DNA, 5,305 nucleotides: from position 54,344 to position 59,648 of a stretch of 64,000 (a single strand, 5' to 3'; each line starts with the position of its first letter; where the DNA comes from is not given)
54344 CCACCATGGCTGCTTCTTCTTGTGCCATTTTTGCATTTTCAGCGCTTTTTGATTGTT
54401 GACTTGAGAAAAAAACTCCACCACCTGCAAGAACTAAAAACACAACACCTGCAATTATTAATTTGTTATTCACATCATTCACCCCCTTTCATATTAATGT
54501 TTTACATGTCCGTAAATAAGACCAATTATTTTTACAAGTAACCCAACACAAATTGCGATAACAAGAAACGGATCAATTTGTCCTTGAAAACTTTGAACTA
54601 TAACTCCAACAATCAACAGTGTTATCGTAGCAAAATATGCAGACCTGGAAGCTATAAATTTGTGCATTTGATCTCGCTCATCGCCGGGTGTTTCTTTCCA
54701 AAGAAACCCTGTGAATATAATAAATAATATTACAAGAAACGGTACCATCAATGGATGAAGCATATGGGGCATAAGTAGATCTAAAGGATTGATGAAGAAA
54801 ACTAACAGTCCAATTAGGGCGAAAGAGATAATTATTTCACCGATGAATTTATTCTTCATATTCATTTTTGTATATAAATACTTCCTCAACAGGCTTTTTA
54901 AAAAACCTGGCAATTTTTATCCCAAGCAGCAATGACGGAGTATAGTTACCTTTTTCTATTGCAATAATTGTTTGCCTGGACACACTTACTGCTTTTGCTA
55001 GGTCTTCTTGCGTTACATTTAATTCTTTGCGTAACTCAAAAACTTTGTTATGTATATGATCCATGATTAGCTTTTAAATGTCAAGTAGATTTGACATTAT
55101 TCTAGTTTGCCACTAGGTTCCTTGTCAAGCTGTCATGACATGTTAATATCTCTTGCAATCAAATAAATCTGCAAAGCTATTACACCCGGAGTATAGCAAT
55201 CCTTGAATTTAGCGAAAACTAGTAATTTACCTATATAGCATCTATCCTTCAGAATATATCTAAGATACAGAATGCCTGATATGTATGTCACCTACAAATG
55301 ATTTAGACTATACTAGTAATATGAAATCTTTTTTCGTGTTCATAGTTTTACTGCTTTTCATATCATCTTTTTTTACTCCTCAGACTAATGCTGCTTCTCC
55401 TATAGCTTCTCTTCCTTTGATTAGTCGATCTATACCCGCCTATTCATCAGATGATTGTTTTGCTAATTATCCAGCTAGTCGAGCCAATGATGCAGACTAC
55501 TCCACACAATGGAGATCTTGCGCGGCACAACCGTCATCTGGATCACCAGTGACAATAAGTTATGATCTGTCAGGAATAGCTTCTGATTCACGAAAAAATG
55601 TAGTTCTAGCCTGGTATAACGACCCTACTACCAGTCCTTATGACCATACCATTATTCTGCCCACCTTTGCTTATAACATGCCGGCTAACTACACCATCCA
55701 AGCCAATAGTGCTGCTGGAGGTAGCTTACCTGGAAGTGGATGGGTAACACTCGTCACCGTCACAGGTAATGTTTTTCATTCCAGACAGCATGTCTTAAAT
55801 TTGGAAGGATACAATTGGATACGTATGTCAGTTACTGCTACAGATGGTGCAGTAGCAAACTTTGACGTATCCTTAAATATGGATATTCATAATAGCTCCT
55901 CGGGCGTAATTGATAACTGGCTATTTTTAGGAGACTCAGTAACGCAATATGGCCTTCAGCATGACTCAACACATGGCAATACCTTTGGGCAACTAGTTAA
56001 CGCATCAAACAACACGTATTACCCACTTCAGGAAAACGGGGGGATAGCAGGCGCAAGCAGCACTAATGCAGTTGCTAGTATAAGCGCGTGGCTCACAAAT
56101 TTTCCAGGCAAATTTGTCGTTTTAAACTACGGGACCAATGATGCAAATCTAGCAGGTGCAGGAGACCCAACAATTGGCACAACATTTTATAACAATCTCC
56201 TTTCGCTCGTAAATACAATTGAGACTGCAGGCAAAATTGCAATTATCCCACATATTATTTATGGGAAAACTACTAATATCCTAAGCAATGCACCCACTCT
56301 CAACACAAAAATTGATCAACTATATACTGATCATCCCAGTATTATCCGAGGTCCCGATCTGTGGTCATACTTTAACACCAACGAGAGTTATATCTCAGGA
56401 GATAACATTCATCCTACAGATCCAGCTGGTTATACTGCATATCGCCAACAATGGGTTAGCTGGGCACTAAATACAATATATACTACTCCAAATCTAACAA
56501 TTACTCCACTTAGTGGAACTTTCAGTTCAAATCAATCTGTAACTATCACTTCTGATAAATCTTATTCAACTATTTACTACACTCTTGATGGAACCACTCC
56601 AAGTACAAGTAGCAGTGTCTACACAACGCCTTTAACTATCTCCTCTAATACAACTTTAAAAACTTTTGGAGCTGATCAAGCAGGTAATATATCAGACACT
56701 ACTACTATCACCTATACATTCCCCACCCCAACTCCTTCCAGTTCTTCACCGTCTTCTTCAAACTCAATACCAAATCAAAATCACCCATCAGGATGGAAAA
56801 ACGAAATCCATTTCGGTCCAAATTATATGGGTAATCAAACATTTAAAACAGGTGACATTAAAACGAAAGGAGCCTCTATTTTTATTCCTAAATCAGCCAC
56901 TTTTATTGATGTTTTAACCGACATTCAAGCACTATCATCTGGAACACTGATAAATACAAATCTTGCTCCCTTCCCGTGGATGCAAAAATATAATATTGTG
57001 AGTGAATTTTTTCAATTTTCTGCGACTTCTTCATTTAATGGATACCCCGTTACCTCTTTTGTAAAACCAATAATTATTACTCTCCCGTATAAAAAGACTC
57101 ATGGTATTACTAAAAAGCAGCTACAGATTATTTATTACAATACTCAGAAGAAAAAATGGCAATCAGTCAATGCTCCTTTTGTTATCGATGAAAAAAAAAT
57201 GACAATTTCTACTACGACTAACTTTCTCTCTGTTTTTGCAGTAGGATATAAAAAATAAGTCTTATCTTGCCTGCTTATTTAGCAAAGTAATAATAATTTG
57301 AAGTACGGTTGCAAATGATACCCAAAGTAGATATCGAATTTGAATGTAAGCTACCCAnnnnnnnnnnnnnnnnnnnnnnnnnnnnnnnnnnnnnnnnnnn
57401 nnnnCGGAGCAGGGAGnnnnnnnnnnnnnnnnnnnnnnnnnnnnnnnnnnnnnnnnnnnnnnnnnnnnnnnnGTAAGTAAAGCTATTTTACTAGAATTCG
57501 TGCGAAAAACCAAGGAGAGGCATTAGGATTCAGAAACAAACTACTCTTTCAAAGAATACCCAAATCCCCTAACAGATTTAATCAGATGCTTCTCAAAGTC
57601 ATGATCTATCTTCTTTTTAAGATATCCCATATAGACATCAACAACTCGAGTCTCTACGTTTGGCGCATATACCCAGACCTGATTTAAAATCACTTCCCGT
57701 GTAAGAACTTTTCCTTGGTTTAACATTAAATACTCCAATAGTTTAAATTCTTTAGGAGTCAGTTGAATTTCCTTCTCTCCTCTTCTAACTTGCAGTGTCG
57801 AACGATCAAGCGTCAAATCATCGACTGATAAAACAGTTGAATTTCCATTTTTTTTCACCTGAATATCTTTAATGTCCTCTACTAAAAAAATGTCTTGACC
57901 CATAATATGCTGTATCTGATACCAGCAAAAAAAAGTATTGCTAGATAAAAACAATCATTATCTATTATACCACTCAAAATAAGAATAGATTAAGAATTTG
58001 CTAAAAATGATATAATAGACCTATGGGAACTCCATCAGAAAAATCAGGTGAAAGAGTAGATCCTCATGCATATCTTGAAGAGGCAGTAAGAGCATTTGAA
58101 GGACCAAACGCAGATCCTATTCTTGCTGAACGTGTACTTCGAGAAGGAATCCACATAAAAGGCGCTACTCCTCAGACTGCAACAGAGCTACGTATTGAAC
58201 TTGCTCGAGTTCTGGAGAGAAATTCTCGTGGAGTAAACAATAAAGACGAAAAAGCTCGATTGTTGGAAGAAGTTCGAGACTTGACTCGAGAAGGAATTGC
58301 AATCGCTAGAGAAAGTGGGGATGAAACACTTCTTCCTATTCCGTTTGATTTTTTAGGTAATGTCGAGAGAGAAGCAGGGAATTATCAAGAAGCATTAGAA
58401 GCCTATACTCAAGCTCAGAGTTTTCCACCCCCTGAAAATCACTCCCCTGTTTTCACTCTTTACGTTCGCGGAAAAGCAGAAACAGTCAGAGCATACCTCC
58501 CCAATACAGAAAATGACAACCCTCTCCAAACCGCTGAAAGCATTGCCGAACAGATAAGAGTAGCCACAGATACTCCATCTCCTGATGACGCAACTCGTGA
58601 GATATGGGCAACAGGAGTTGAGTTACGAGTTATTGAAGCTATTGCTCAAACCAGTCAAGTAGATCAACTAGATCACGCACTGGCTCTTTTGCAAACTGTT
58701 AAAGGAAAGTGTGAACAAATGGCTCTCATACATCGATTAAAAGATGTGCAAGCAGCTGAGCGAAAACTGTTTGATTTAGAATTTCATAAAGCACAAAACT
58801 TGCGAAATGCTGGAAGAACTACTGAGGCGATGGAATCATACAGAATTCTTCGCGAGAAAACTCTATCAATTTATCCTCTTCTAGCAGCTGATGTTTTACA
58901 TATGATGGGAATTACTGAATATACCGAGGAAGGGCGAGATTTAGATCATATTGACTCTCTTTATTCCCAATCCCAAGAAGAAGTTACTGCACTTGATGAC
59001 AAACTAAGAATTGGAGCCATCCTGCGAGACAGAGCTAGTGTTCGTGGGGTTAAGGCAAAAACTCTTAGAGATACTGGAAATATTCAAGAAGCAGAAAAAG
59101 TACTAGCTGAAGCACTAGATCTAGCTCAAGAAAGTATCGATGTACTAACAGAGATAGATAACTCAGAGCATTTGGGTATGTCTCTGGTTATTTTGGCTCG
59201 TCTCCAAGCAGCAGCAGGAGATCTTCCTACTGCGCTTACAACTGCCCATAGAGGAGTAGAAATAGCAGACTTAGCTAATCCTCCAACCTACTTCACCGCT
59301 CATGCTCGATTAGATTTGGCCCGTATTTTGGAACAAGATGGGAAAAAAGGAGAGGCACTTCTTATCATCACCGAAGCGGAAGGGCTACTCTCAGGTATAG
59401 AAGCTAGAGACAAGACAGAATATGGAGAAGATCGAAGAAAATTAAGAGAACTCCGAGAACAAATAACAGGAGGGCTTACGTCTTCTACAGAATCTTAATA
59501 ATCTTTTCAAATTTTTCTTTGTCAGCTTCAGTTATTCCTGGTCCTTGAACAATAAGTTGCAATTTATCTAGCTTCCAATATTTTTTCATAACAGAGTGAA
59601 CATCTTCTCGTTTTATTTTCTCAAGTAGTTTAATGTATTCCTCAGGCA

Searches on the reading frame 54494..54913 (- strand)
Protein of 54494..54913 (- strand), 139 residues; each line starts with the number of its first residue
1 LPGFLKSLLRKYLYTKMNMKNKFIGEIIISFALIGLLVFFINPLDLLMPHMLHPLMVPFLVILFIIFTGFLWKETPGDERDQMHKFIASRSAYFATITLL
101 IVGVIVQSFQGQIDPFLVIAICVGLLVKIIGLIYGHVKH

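Call 7: search_protein_families(library=pfam, proteins=[window:54494-54913:-], max_evalue=0.01)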
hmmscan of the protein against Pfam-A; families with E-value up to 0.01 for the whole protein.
window:54494-54913:- (139 aa): 1 family
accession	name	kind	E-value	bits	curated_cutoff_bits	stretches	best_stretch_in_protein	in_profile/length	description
PF14093.11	DUF4271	-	0.00064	20.1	29.7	0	84-135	121-172/206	Domain of unknown function (DUF4271)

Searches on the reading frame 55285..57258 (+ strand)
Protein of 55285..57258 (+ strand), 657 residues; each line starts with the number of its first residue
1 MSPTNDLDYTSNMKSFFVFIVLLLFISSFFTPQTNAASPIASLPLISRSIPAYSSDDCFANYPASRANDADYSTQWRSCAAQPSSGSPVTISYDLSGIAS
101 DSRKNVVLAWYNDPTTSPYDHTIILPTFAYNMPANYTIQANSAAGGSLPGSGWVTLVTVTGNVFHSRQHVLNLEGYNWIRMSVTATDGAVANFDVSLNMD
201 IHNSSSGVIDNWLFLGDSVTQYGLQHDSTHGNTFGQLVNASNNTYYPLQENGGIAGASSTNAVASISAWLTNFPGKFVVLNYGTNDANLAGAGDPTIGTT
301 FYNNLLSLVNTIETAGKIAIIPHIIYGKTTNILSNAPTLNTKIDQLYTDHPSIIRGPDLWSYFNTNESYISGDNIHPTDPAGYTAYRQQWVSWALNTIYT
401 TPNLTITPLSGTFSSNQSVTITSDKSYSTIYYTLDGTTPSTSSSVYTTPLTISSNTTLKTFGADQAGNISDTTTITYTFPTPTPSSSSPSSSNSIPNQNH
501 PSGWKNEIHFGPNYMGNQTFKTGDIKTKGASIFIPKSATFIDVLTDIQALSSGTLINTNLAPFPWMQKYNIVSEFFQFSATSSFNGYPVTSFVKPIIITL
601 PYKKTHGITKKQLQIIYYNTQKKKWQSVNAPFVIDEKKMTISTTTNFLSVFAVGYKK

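Call 7: search_protein_families(library=pfam, proteins=[window:55285-57258:+], max_evalue=0.01)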
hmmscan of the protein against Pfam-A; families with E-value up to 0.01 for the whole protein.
window:55285-57258:+ (657 aa): 4 families
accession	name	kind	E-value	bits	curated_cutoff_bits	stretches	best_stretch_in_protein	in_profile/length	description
PF13290.12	CHB_HEX_C_1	-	3.5e-17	62.5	22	1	408-474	1-67/67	Chitobiase/beta-hexosaminidase C-terminal domain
PF13287.12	Fn3_assoc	-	6.2e-14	52.3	23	1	419-477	1-59/59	Fn3 associated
PF13472.12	Lipase_GDSL_2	-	7.2e-09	36.8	32.9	1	214-379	1-173/178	GDSL-like Lipase/Acylhydrolase family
PF00657.28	Lipase_GDSL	-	0.00064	20.4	23.6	1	214-379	3-198/208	GDSL-like Lipase/Acylhydrolase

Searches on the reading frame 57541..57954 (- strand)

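Call 7: search_protein_families(library=pfam, proteins=[window:57541-57954:-], max_evalue=0.01)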
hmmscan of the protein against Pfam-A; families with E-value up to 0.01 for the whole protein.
window:57541-57954:- (137 aa): 2 families
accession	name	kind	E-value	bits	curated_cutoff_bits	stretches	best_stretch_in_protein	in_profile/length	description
PF00486.34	Trans_reg_C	-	2.2e-26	92.2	26.2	1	61-135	2-77/77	Transcriptional regulatory protein, C terminal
PF05031.18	NEAT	-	0.00077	20.3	32.8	1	30-117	11-95/119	Iron Transport-associated domain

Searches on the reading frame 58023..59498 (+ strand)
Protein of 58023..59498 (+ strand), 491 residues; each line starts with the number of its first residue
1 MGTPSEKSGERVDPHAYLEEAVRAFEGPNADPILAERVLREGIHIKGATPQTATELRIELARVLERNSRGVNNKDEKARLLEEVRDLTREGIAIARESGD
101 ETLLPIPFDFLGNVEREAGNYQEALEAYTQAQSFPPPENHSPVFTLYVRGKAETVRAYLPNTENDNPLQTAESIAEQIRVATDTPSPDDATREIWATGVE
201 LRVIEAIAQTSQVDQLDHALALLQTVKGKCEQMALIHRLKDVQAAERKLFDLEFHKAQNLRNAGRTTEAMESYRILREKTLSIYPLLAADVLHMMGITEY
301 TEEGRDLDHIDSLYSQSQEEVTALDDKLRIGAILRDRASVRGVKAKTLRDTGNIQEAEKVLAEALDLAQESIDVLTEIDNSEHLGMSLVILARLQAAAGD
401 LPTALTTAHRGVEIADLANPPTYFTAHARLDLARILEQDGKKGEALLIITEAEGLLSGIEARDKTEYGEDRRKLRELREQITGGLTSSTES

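Call 7: search_protein_families(library=pfam, proteins=[window:58023-59498:+], max_evalue=0.01)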
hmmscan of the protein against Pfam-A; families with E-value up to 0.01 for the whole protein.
window:58023-59498:+ (491 aa): 13 families
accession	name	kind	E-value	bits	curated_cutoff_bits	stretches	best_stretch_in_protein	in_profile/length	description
PF13424.12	TPR_12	-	5.1e-11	43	30.1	1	352-414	10-74/77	Tetratricopeptide repeat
PF17874.7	TPR_MalT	-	5.3e-08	33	45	1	323-456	59-191/336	MalT-like TPR region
PF13428.12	TPR_14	-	9e-08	32.5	23.5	0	345-375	8-38/44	Tetratricopeptide repeat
PF13181.12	TPR_8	-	1.3e-07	31.6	25.7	0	342-369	5-32/34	Tetratricopeptide repeat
PF07719.23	TPR_2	-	7.1e-07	29.3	27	1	111-131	7-27/34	Tetratricopeptide repeat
PF13176.12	TPR_7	-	6.3e-06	26.3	27.9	0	110-131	4-27/36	Tetratricopeptide repeat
PF13374.12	TPR_10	-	7.2e-06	26.3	27.5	0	345-370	9-34/42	Tetratricopeptide repeat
PF00515.34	TPR_1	-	1.2e-05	25.3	27.8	1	111-131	7-27/34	Tetratricopeptide repeat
PF13432.12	TPR_16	-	4.4e-05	24.3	32.7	0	111-131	3-23/65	Tetratricopeptide repeat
PF13414.12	TPR_11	-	0.0004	20.4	26.8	0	112-131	1-20/42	TPR repeat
PF25058.1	ARM_TT21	-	0.002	18.5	27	0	341-370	10-39/155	Tetratricopeptide repeat protein 21 ARM repeat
PF13174.12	TPR_6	-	0.0038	18.2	26.3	0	254-279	4-29/33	Tetratricopeptide repeat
PF12862.13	ANAPC5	-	0.0058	17.1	23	0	350-374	50-74/91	Anaphase-promoting complex subunit 5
